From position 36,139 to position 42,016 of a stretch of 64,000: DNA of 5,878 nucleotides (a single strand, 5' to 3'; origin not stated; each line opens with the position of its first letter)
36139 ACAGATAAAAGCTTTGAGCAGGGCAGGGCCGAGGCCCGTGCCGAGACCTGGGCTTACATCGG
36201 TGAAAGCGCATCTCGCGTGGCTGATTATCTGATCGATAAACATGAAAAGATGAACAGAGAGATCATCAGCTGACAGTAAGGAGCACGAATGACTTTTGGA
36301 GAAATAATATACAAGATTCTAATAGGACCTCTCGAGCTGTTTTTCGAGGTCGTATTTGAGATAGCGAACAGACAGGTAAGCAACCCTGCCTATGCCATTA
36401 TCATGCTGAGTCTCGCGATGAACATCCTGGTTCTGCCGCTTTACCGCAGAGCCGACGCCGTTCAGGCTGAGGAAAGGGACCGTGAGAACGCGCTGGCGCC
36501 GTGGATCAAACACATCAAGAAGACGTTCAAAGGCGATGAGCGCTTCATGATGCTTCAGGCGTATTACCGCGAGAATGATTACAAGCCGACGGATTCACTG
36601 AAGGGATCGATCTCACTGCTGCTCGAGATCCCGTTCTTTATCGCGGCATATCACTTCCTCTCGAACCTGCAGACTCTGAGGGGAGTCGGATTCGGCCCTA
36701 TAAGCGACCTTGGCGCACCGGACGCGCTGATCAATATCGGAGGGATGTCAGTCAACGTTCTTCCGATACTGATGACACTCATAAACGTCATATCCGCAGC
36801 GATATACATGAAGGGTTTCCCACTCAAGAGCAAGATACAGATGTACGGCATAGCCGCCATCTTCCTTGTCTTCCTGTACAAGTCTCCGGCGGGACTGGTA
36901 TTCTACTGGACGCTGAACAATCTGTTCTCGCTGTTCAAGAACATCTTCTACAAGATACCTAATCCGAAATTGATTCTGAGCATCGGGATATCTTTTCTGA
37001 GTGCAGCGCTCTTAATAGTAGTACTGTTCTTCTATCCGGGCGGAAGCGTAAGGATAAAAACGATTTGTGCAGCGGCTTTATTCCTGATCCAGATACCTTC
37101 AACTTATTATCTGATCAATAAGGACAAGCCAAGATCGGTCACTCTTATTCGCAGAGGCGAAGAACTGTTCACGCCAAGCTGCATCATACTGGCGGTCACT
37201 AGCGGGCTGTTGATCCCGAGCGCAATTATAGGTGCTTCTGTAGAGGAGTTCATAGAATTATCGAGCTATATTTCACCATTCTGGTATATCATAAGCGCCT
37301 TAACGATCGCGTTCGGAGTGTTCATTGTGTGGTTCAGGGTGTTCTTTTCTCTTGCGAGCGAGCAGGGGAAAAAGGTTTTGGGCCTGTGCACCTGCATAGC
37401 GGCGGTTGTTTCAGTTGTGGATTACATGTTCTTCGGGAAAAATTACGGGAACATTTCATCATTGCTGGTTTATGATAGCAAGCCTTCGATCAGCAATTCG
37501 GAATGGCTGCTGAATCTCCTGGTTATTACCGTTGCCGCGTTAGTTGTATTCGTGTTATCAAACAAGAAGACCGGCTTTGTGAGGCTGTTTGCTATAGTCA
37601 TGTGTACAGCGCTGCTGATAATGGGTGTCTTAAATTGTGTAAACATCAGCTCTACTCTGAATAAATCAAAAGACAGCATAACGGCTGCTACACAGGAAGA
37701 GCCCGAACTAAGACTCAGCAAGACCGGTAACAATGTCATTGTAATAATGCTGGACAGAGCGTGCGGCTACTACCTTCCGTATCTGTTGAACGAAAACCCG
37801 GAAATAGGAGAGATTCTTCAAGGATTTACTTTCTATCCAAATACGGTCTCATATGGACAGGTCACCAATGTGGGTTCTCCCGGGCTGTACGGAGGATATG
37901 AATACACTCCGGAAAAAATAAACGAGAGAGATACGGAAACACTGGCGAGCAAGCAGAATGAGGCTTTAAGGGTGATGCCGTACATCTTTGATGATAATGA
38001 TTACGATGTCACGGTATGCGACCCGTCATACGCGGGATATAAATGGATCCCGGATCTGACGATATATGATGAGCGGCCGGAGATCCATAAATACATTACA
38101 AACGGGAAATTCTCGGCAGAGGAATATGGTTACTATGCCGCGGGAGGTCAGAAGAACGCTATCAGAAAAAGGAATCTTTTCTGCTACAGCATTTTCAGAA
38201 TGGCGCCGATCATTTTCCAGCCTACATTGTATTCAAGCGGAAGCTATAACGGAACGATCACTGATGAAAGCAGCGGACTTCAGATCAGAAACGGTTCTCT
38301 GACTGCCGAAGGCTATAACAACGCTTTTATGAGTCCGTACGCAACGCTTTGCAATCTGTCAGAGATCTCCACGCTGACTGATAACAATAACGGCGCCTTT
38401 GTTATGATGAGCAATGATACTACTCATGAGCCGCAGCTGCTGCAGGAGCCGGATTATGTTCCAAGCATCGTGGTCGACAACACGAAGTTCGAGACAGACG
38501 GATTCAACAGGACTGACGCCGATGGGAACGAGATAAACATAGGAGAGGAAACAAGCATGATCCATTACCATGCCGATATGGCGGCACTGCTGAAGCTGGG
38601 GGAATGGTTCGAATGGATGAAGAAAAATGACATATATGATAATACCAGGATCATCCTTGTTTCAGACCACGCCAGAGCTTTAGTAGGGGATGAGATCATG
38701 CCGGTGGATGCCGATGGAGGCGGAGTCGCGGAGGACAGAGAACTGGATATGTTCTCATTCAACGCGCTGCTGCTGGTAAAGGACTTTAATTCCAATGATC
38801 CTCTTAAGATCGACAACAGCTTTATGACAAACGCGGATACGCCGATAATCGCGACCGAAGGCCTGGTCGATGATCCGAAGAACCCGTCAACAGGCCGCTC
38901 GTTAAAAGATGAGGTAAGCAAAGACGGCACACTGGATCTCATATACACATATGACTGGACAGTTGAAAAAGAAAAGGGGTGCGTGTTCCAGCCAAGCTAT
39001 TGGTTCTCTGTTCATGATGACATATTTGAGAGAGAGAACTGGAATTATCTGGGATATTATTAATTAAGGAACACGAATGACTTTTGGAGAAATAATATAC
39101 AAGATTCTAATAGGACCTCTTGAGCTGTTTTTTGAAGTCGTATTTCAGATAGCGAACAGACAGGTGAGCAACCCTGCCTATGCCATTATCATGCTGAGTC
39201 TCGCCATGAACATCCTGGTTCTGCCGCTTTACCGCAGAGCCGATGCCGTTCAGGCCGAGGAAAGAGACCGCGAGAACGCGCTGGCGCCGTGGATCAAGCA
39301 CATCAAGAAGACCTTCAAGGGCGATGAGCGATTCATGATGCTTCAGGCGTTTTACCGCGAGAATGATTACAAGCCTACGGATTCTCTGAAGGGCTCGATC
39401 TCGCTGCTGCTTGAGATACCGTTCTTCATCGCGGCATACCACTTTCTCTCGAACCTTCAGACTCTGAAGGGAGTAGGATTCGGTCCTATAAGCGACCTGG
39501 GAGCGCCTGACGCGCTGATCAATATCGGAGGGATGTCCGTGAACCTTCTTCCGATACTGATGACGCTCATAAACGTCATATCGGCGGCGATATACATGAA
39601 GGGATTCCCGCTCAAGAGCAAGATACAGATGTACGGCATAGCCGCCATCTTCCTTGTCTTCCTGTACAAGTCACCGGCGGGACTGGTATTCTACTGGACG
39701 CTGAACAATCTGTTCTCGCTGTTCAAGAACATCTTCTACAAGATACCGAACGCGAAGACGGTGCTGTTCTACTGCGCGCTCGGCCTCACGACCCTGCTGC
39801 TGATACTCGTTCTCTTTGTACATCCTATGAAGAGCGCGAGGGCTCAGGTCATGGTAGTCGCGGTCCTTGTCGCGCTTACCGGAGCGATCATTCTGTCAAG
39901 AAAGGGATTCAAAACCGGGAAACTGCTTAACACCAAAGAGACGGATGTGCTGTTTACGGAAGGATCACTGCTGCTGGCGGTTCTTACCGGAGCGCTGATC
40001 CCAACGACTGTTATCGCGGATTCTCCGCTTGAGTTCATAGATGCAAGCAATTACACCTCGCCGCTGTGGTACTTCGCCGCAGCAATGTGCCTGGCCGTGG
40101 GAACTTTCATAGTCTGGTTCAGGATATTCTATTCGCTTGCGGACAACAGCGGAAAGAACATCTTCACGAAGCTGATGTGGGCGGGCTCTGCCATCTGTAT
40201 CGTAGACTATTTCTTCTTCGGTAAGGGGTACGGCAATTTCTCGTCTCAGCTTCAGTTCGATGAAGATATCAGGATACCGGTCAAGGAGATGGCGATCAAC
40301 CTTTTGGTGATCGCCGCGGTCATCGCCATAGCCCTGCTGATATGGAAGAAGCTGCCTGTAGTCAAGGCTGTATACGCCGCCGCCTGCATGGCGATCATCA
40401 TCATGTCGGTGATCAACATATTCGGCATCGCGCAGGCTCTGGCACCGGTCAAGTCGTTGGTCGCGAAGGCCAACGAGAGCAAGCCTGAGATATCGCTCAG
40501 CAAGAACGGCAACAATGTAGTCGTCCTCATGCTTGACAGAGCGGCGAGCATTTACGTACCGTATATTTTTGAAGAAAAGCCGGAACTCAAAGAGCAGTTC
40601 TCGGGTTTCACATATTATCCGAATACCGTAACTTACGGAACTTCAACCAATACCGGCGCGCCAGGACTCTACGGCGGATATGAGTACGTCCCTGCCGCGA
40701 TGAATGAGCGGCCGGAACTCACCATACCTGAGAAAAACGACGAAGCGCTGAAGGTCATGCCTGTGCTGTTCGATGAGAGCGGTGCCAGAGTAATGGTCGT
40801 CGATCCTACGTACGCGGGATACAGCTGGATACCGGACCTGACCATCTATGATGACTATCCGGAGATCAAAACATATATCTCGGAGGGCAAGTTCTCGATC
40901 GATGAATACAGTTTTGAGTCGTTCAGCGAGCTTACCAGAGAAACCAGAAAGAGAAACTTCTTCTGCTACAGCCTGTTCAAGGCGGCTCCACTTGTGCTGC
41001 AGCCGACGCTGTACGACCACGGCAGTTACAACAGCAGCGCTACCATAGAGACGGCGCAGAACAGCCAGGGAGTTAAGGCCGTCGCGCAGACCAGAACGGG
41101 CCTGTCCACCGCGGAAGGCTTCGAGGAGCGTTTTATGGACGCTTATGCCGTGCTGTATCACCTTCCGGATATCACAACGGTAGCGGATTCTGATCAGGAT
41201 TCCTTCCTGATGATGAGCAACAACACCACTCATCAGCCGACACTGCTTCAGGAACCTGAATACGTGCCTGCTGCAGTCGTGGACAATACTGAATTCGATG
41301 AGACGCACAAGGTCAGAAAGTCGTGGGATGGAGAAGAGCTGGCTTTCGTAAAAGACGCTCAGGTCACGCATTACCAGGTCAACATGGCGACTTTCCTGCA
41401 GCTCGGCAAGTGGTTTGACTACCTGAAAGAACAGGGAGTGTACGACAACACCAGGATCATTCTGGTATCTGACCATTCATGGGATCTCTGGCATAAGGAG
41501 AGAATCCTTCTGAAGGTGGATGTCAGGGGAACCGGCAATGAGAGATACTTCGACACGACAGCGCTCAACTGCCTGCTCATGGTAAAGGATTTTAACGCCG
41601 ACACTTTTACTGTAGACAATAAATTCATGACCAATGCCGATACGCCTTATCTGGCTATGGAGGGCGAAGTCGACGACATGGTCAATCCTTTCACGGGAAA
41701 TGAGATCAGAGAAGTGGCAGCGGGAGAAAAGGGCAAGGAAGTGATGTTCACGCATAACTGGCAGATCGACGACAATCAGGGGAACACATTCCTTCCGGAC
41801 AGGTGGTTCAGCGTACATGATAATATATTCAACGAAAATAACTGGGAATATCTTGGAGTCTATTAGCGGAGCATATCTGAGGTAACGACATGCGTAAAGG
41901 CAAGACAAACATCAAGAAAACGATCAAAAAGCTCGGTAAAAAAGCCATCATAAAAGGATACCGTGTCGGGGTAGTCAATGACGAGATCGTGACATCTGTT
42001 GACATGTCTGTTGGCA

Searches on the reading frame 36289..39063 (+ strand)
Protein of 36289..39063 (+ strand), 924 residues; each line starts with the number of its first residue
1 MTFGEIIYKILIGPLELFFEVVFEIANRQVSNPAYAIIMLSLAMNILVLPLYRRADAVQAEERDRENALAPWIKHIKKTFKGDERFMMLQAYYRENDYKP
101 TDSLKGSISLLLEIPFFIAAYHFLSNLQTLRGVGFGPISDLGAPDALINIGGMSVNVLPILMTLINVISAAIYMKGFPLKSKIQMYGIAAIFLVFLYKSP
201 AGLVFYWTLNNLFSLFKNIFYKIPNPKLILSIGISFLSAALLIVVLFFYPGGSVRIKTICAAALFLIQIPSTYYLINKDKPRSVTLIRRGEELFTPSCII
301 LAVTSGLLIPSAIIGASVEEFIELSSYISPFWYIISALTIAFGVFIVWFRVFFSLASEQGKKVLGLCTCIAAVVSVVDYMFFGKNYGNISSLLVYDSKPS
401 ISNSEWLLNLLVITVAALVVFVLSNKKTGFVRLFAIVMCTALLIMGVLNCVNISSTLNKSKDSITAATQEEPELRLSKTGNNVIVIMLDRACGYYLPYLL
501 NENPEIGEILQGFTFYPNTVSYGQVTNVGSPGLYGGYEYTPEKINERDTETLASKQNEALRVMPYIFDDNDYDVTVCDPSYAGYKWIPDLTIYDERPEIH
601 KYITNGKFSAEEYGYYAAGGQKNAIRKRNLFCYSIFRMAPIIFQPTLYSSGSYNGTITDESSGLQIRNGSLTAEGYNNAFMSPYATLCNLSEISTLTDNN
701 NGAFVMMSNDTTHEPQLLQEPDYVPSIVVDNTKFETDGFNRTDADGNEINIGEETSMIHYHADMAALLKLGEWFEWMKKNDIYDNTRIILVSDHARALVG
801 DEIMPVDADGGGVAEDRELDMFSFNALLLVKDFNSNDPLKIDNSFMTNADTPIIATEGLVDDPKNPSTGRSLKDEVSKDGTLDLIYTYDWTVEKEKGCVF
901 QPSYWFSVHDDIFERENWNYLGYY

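Call 15: search_protein_families(library=pfam, proteins=[window:36289-39063:+])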
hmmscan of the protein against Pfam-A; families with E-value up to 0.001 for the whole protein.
window:36289-39063:+ (924 aa): 1 family
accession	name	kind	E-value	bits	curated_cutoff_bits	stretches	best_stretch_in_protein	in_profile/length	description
PF02096.25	60KD_IMP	-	2.1e-23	83.6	35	1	35-221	3-161/163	60Kd inner membrane protein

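Call 43: search_protein_families(library=ncbifam, proteins=[window:36289-39063:+], max_evalue=0.00001)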
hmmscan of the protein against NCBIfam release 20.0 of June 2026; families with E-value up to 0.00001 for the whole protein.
window:36289-39063:+ (924 aa): 13 families
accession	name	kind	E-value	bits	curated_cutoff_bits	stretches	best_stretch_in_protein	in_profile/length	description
TIGR03592.1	yidC_oxa1_cterm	subfamily_domain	2.9e-23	82.9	84.3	1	34-220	3-188/191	membrane protein insertase YidC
NF002357.0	PRK01318.2-4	equivalog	4.1e-18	65.4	479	1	27-219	329-510/532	membrane protein insertase YidC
NF002355.0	PRK01318.2-2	equivalog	5.8e-18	64.7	891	1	11-218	375-590/602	membrane protein insertase YidC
NF002358.0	PRK01318.2-5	equivalog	9.7e-18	64.2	605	1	4-223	312-537/545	membrane protein insertase YidC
NF002356.0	PRK01318.2-3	equivalog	5.9e-14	51.4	460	1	22-222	362-572/627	membrane protein insertase YidC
NF002353.0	PRK01318.1-4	equivalog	4.7e-13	48.6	365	1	22-220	366-571/596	membrane protein insertase YidC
NF002352.0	PRK01318.1-3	equivalog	1.4e-12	47.5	447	1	22-217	361-544/562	membrane protein insertase YidC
NF002351.0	PRK01318.1-1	equivalog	2e-11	43.3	740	1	26-218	346-527/545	membrane protein insertase YidC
NF002354.0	PRK01318.2-1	equivalog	2.8e-11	42.6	1094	1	23-219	343-528/548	membrane protein insertase YidC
NF002168.0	PRK01001.1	equivalog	1.3e-10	40.4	670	1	34-214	577-767/795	membrane protein insertase YidC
NF002803.0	PRK02944.1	equivalog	6.1e-08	32.4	377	1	21-225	47-244/255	YidC family membrane integrase SpoIIIJ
NF002687.0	PRK02463.1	equivalog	8.1e-07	28.2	425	1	6-220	36-246/307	membrane protein insertase YidC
NF002350.0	PRK01315.1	equivalog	3.5e-06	26.4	282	0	34-129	43-134/329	membrane protein insertase YidC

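Call 72: find_homologous_proteins(query=window:36289-39063:+, max_evalue=1e-20)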
Query window:36289-39063:+ (924 aa): 5912 proteins with E <= 1e-20 among 8000 candidates; the best 120 are listed.
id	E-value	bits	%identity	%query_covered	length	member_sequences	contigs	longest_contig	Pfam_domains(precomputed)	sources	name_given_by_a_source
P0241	0.0e+0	2101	100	100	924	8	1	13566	PF02096.27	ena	-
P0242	0.0e+0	1167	58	100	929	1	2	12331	PF02096.27,PF00884.29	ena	-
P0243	0.0e+0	1165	57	100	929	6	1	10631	PF02096.27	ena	-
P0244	0.0e+0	1150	55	100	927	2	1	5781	PF02096.27,PF00884.29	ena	-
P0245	0.0e+0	1145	56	100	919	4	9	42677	PF02096.27,PF00884.29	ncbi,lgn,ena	-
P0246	0.0e+0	1142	56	100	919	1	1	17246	PF02096.27,PF00884.29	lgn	-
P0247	0.0e+0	1137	55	100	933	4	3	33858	PF02096.27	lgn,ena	-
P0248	0.0e+0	1136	55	100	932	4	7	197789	PF02096.27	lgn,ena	-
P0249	0.0e+0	1134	55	100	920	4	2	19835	PF02096.27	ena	-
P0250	0.0e+0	1133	55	100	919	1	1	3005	PF02096.27,PF00884.29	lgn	-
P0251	0.0e+0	1133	54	100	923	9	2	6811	PF02096.27,PF00884.29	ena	-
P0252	0.0e+0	1129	55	100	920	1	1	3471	PF02096.27,PF00884.29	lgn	-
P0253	0.0e+0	1127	54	100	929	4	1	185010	PF02096.27,PF00884.29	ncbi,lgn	-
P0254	0.0e+0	1126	54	100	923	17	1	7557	PF02096.27,PF00884.29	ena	-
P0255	0.0e+0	1124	55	100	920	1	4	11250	PF02096.27,PF00884.29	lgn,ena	-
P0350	9.5e-288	975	48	99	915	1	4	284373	PF02096.27,PF00884.29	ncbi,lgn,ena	-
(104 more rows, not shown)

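Call 73: find_encoding_contigs(protein=P0248, flank=10000, max_places=1)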
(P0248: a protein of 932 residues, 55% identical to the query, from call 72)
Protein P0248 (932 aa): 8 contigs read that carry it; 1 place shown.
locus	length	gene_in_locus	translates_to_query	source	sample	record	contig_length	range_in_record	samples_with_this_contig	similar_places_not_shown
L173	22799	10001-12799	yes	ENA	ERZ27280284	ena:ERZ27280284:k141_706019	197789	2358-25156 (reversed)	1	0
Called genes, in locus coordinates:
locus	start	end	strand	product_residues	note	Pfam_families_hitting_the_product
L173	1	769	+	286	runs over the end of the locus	PF01757:Acyl_transf_3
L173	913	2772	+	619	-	PF14393:DUF4422, PF01501:Glyco_transf_8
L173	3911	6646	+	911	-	PF02096:60KD_IMP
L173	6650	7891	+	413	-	PF04464:Glyphos_transf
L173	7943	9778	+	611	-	PF00483:NTP_transferase (weak), PF12804:NTP_transf_3, PF00155:Aminotran_1_2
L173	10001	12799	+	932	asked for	PF02096:60KD_IMP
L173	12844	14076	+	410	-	PF04464:Glyphos_transf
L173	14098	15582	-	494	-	PF01609:DDE_Tnp_1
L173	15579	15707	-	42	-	-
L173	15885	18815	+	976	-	PF05048:NosD, PF13229:Beta_helix, PF01473:Choline_bind_1 (faint), PF19127:Choline_bind_3 (weak), PF01832:Glucosaminidase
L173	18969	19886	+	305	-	PF01633:Choline_kinase, PF01636:APH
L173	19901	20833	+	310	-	PF00892:EamA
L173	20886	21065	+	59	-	-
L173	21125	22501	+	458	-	PF02133:Transp_cyt_pur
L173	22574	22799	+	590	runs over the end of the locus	PF01047:MarR (weak), PF00483:NTP_transferase, PF12804:NTP_transf_3, PF01633:Choline_kinase, PF01636:APH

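Call 74: find_encoding_contigs(protein=P0350, flank=10000, max_places=1)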
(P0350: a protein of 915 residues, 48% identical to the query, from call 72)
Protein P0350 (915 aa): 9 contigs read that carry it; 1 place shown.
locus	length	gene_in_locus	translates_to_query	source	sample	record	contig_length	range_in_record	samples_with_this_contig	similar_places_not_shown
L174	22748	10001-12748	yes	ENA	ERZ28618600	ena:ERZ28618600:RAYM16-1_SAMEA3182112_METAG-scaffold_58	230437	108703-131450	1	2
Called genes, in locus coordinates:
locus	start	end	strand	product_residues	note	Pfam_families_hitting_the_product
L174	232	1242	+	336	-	-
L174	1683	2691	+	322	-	-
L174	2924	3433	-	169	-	PF02559:CarD_TRCF_RID (weak)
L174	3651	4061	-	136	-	PF16146:DUF4854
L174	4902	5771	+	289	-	PF00483:NTP_transferase, PF12804:NTP_transf_3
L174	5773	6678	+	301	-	PF01633:Choline_kinase, PF01636:APH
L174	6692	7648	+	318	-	PF00892:EamA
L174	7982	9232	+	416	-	PF04464:Glyphos_transf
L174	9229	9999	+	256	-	PF02517:Rce1-like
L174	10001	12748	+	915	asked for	PF02096:60KD_IMP, PF00884:Sulfatase (weak)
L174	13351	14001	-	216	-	PF00027:cNMP_binding, PF13545:HTH_Crp_2 (faint)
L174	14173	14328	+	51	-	PF00301:Rubredoxin, PF21349:RUBY_RBDX (faint)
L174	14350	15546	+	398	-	PF00753:Lactamase_B (weak), PF19583:ODP, PF00258:Flavodoxin_1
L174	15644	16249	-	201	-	PF04260:DUF436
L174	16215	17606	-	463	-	PF01546:Peptidase_M20, PF07687:M20_dimer (faint)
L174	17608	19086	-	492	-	PF00370:FGGY_N, PF02782:FGGY_C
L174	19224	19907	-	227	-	PF01987:AIM24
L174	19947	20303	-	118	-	-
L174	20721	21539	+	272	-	-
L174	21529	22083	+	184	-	-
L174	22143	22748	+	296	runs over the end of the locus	-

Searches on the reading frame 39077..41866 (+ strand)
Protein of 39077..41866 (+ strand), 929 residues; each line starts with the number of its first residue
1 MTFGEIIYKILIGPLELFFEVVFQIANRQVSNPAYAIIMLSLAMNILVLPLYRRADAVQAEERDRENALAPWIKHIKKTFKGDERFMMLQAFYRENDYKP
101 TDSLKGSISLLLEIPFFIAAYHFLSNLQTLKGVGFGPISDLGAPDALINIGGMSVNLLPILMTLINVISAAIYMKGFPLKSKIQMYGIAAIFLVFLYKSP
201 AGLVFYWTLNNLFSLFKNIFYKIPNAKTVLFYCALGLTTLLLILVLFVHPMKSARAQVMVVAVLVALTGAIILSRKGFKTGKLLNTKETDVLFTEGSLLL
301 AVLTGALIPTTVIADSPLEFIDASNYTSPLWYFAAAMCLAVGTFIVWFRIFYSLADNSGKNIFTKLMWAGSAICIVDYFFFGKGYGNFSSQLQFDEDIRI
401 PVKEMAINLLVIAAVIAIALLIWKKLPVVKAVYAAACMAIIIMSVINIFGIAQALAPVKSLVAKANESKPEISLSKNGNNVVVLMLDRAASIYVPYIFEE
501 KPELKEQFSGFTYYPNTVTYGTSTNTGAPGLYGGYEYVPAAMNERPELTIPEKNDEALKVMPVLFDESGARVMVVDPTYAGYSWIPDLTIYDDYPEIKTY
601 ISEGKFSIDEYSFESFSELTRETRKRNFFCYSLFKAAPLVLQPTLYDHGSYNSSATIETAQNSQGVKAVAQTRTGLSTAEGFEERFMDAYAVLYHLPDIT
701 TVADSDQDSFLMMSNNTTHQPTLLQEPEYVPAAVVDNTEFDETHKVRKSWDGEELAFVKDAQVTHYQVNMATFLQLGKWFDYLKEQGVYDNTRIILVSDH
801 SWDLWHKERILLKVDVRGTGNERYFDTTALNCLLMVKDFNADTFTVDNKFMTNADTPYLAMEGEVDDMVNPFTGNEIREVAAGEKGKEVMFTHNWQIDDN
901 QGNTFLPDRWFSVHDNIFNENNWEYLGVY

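Call 15: search_protein_families(library=pfam, proteins=[window:39077-41866:+])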
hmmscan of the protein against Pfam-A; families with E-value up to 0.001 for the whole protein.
window:39077-41866:+ (929 aa): 2 families
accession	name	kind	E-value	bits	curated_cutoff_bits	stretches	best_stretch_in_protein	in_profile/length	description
PF02096.25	60KD_IMP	-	2.2e-23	83.4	35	1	35-221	3-161/163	60Kd inner membrane protein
PF00884.28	Sulfatase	-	0.00024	20.9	25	1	700-801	154-242/301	Sulfatase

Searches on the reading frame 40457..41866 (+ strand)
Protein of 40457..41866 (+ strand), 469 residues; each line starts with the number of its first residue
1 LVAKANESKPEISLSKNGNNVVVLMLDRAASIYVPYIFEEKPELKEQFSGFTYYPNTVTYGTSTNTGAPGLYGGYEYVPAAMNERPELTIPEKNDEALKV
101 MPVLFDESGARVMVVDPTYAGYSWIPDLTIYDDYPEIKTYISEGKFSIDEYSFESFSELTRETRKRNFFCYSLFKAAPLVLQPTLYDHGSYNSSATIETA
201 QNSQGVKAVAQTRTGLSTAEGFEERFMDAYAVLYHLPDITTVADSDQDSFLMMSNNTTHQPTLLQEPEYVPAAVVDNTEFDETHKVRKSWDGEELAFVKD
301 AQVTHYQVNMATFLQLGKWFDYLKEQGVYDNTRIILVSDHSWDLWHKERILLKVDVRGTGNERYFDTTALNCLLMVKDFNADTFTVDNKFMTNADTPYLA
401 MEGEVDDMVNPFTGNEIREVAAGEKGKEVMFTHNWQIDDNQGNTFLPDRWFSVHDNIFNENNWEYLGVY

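Call 63: search_protein_families(library=pfam, proteins=[window:40457-41866:+], max_evalue=0.01)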
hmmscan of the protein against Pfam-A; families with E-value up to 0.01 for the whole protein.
window:40457-41866:+ (469 aa): 1 family
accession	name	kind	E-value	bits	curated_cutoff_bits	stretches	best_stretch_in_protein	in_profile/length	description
PF00884.28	Sulfatase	-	3.1e-05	23.9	25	1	240-341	154-242/301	Sulfatase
